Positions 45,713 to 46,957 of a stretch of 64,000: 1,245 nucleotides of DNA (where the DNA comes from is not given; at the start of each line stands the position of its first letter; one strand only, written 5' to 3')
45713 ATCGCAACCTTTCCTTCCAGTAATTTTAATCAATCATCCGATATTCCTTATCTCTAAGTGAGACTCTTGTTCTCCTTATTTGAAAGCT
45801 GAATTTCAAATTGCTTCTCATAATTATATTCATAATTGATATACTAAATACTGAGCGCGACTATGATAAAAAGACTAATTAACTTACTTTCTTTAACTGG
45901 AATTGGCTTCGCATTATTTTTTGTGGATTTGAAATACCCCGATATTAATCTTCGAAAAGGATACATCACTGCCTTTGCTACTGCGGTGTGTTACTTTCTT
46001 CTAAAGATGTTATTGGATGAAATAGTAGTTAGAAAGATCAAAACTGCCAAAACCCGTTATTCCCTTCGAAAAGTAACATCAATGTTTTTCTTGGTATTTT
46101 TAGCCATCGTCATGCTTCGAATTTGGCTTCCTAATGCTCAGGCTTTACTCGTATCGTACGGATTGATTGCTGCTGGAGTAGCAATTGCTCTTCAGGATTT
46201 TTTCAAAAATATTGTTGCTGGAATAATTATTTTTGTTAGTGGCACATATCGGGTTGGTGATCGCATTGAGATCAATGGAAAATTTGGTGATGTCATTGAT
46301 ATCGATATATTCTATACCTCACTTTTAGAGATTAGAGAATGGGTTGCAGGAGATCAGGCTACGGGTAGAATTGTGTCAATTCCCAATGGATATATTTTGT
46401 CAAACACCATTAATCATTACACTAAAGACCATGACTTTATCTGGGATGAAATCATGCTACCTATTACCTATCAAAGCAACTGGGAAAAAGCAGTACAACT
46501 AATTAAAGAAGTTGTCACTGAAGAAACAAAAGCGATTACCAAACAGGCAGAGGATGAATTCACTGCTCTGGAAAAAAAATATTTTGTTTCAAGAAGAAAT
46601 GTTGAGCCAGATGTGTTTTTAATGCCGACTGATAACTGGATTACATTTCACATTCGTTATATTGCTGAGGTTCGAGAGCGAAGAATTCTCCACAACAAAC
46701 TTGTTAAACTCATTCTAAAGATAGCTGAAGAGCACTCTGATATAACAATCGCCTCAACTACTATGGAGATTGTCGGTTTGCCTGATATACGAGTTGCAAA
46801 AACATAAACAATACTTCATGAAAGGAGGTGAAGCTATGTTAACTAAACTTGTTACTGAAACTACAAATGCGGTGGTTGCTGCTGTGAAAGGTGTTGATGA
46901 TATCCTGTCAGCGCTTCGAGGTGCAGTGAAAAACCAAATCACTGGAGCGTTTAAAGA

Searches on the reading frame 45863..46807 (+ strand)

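Call 81: search_protein_families(library=pfam, proteins=[window:45863-46807:+], max_evalue=0.00001)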
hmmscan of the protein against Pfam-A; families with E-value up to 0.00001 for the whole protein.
window:45863-46807:+ (314 aa): 1 family
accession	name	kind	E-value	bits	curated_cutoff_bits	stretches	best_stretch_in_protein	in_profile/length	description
PF00924.24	MS_channel_2nd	-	2.9e-11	43.7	20.2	1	112-185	1-65/68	Mechanosensitive ion channel, beta-domain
